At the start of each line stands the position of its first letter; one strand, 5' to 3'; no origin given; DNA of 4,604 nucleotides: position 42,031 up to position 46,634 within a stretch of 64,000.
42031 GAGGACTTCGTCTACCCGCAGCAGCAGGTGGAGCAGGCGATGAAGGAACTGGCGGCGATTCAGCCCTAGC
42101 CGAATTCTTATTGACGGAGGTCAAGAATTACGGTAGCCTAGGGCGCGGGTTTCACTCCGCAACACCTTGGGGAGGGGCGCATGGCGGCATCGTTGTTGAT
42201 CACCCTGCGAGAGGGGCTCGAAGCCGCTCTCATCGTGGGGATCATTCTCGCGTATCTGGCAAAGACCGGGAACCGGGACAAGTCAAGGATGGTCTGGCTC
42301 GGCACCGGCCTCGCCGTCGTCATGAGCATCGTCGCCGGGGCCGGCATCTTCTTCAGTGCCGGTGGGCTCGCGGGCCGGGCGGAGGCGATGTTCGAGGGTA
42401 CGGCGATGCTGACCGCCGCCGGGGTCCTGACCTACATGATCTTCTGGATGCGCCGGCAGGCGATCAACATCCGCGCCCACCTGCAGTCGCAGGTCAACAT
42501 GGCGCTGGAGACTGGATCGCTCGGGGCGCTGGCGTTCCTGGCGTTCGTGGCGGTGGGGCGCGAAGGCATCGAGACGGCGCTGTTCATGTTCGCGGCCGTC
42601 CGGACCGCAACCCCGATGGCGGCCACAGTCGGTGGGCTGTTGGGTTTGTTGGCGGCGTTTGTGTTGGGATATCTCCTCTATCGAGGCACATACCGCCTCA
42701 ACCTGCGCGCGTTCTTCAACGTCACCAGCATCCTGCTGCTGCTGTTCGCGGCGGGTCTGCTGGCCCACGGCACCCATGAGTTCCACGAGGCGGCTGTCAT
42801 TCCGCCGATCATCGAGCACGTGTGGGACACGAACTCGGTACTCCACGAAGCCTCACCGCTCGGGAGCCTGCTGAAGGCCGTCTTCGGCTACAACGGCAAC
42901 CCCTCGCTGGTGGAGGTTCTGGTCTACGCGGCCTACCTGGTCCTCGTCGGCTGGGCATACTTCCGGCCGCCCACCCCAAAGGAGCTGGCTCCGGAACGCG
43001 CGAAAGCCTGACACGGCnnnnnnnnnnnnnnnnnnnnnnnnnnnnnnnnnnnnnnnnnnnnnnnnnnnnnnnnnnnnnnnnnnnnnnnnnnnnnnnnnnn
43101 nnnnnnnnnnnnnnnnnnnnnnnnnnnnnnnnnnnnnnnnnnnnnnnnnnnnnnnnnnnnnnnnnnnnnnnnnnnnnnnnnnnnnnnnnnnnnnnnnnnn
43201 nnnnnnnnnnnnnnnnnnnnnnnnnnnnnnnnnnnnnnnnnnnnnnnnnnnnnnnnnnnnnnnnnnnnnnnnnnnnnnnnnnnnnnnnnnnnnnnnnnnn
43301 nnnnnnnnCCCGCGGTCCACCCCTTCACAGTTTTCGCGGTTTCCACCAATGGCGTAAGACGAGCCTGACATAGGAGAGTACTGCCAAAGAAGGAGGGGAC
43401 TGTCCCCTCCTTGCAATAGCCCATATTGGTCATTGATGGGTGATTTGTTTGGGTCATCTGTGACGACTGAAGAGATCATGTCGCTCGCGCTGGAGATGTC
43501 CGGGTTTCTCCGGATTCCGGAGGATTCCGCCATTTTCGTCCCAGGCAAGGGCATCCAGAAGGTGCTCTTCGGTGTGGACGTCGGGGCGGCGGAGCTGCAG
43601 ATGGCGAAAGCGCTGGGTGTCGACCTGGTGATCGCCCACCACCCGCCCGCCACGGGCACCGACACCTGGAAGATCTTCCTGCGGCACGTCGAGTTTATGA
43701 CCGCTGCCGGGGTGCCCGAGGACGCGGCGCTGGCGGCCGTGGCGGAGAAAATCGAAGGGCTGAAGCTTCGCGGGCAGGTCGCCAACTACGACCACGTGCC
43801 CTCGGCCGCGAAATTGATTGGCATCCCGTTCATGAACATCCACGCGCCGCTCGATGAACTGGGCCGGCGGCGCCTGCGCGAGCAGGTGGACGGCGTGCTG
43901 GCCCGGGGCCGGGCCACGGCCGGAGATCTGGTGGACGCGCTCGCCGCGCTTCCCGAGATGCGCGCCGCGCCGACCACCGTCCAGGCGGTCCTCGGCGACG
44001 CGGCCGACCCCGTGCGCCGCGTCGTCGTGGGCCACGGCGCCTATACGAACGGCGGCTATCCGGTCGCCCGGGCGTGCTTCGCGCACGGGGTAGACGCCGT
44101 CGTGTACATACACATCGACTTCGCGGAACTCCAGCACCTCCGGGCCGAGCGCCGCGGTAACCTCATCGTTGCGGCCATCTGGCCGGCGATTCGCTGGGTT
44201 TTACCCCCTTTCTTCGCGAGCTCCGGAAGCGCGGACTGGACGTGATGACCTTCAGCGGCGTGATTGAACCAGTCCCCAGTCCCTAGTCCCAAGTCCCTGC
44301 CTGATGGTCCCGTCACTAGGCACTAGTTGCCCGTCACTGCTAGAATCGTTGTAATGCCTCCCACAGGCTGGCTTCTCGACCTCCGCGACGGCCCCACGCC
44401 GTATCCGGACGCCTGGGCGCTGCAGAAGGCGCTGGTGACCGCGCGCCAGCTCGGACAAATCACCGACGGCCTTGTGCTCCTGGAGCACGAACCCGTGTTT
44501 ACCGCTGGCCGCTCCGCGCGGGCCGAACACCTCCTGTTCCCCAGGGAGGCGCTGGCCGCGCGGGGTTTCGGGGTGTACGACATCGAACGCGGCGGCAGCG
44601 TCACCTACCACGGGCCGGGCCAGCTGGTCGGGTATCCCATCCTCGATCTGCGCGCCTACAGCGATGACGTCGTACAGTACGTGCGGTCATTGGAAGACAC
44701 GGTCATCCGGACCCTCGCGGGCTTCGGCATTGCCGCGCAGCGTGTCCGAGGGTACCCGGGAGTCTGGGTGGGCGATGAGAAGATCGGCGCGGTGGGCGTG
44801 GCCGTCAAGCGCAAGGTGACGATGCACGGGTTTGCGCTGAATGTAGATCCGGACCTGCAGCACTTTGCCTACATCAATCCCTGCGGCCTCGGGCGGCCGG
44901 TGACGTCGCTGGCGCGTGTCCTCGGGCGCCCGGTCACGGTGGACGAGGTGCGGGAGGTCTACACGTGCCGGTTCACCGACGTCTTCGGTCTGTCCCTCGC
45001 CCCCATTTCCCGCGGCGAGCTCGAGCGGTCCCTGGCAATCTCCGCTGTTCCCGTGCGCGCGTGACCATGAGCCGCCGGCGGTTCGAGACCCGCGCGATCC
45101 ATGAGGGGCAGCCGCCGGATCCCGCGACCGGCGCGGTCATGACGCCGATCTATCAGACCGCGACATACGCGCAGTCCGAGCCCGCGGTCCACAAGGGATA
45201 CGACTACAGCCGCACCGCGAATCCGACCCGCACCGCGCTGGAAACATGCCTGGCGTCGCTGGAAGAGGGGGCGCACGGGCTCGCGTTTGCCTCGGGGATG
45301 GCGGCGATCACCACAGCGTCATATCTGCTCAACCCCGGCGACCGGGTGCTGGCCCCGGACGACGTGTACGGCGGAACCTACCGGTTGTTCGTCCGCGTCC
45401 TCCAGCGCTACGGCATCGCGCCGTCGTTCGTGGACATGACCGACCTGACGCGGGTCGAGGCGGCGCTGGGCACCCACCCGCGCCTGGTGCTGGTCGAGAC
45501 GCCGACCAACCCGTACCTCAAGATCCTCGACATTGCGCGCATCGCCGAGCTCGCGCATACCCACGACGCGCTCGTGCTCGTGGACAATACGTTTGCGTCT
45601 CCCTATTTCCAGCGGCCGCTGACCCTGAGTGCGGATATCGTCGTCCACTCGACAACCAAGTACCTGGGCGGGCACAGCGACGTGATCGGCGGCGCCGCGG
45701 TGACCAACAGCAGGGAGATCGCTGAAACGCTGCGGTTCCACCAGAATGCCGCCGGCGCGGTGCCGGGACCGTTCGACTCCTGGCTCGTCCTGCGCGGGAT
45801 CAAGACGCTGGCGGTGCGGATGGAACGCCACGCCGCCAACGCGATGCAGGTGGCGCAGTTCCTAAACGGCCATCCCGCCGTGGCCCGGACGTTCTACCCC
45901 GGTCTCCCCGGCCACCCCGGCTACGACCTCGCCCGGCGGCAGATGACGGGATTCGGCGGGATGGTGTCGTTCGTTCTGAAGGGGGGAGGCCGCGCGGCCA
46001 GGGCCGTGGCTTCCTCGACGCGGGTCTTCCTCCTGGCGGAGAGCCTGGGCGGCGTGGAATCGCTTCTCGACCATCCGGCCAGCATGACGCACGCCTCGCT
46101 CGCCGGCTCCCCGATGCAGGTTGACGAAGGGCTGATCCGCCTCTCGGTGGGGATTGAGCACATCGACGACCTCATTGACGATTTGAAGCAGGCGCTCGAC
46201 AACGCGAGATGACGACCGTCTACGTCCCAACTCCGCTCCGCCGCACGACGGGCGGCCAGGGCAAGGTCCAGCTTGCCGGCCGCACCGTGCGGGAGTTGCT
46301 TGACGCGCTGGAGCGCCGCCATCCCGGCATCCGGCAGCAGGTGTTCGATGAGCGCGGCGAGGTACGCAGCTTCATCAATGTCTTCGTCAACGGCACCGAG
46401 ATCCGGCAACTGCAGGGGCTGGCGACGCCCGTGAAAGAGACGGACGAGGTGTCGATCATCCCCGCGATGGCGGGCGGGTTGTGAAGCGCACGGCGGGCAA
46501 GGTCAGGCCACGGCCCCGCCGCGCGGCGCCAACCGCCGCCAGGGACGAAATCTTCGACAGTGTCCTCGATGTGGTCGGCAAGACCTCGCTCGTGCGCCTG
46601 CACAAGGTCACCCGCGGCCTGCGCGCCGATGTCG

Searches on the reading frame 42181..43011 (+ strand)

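Call 77: search_protein_families(library=pfam, proteins=[window:42181-43011:+], max_evalue=0.00001)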
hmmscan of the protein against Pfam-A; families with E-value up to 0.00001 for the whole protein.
window:42181-43011:+ (276 aa): 1 family
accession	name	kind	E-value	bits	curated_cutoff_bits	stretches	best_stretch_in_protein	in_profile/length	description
PF03239.20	FTR1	-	8.3e-58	196.4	25.3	1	3-257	3-267/284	Iron permease FTR1 family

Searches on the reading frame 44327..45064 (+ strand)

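Call 3: search_protein_families(library=pfam, proteins=[window:44327-45064:+], max_evalue=0.01)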
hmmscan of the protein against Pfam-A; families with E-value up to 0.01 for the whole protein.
window:44327-45064:+ (245 aa): 1 family
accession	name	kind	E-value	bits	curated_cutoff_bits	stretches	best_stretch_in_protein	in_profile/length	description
PF21948.1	LplA-B_cat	-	3.4e-51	174.5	27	1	26-216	2-199/200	Lipoyl protein ligase A/B catalytic domain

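Call 4: search_protein_families(library=ncbifam, proteins=[window:44327-45064:+], max_evalue=0.01)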
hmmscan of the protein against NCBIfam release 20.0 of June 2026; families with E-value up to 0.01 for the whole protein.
window:44327-45064:+ (245 aa): 6 families
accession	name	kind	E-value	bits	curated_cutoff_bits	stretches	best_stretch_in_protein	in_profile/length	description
NF010925.0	PRK14345.1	equivalog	9e-58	195.7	155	1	24-219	22-216/236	lipoyl(octanoyl) transferase LipB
NF010921.0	PRK14341.1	equivalog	4.5e-52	176.7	230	1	19-221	20-224/230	lipoyl(octanoyl) transferase LipB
TIGR00214.1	lipB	equivalog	2e-51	174.2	83.55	1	43-220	9-186/187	lipoyl(octanoyl) transferase LipB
NF010922.0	PRK14342.1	equivalog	1.9e-46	158.1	235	1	23-222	13-205/215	lipoyl(octanoyl) transferase LipB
NF010923.0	PRK14343.1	equivalog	1.2e-39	136.2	298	1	21-213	20-211/237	lipoyl(octanoyl) transferase LipB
NF006206.0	PRK08330.1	equivalog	8.5e-05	22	311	1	124-211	86-166/243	biotin--protein ligase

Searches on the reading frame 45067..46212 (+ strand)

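Call 3: search_protein_families(library=pfam, proteins=[window:45067-46212:+], max_evalue=0.01)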
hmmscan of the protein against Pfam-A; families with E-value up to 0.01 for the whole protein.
window:45067-46212:+ (381 aa): 4 families
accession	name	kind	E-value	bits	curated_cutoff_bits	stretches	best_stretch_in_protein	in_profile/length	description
PF01053.26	Cys_Met_Meta_PP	-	7.7e-147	489.2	27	1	7-377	1-380/381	Cys/Met metabolism PLP-dependent enzyme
PF00155.27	Aminotran_1_2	-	6.4e-08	32.6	19.7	1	42-202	30-223/361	Aminotransferase class I and II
PF01041.23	DegT_DnrJ_EryC1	-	1.3e-05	25.1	19.8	1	52-227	23-200/360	DegT/DnrJ/EryC1/StrS aminotransferase family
PF00266.25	Aminotran_5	-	0.0074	15.7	21.5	0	125-201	127-204/371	Aminotransferase class-V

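Call 4: search_protein_families(library=ncbifam, proteins=[window:45067-46212:+], max_evalue=0.01)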
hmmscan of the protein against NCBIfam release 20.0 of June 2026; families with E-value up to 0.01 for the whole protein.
window:45067-46212:+ (381 aa): 60 families (the best 25 are shown)
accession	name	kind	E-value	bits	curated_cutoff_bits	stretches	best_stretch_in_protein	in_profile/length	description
NF005871.0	PRK07811.1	equivalog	3.3e-171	569.1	513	1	4-379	11-388/389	cystathionine gamma-synthase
NF005810.0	PRK07671.1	equivalog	2.8e-145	484.1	594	1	6-377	3-376/377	bifunctional cystathionine gamma-lyase/homocysteine desulfhydrase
NF004821.0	PRK06176.1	equivalog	3e-144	480.6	642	1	5-379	2-378/380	cystathionine gamma-synthase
NF005976.0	PRK08064.1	equivalog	2.2e-132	441.7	627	1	6-379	7-382/390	cystathionine beta-lyase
TIGR02080.1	O_succ_thio_ly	equivalog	2.6e-125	418.1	504.55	1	4-378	2-380/382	cystathionine gamma-synthase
NF005695.0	PRK07503.1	equivalog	3.1e-120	401.6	666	1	4-380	8-397/403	methionine gamma-lyase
TIGR01328.1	met_gam_lyase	equivalog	8.1e-116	387.1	549.7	1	4-379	2-390/391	methionine gamma-lyase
NF004876.0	PRK06234.1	subfamily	3.7e-115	385.1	666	1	2-379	5-397/400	methionine gamma-lyase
TIGR01329.1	cysta_beta_ly_E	equivalog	1.6e-113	379.3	487.5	1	14-380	9-381/383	cystathionine beta-lyase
NF006450.0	PRK08776.1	equivalog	1e-112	376.8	730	1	8-380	15-391/405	O-succinylhomoserine (thiol)-lyase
NF006463.0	PRK08861.1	equivalog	6.5e-110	367.7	670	1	1-380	1-384/388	O-succinylhomoserine (thiol)-lyase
NF006095.0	PRK08247.1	equivalog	8.6e-110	367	585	1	4-379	4-365/369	methionine biosynthesis PLP-dependent protein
NF005961.0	PRK08045.1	equivalog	1.8e-106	356.1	690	1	4-379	3-382/386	cystathionine gamma-synthase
NF005263.0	PRK06767.1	equivalog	5.4e-106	354.9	617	1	1-379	1-385/392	methionine gamma-lyase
NF043007.1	CysBLyMetC_Staph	equivalog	2.4e-105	352.5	700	1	23-380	21-375/378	cystathionine beta-lyase MetC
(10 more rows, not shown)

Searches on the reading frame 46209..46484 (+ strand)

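Call 3: search_protein_families(library=pfam, proteins=[window:46209-46484:+], max_evalue=0.01)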
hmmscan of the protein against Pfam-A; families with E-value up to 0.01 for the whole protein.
window:46209-46484:+ (91 aa): 2 families
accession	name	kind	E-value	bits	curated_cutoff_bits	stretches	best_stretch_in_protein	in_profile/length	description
PF02597.26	ThiS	-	3e-16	60.1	22.5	1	4-90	1-76/76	ThiS family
PF09138.17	Urm1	-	0.0015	19.3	21.8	1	25-90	31-96/96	Urm1 (Ubiquitin related modifier)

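Call 4: search_protein_families(library=ncbifam, proteins=[window:46209-46484:+], max_evalue=0.01)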
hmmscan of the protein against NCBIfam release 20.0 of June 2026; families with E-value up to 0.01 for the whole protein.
window:46209-46484:+ (91 aa): 4 families
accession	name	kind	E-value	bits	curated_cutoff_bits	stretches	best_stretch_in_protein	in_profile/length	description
NF041918.1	SAMP1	equivalog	5.5e-20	71.7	60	1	15-90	13-91/91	ubiquitin-like small modifier protein 1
TIGR01687.1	moaD_arch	subfamily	5.6e-15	55.6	49.5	1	18-90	18-88/88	MoaD family protein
NF053661.1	Urm1_like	equivalog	2.9e-06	27.4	70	1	8-90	6-79/79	Urm1-like protein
TIGR01682.1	moaD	equivalog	0.0002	22.2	66.15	1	20-90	22-80/80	molybdopterin converting factor subunit 1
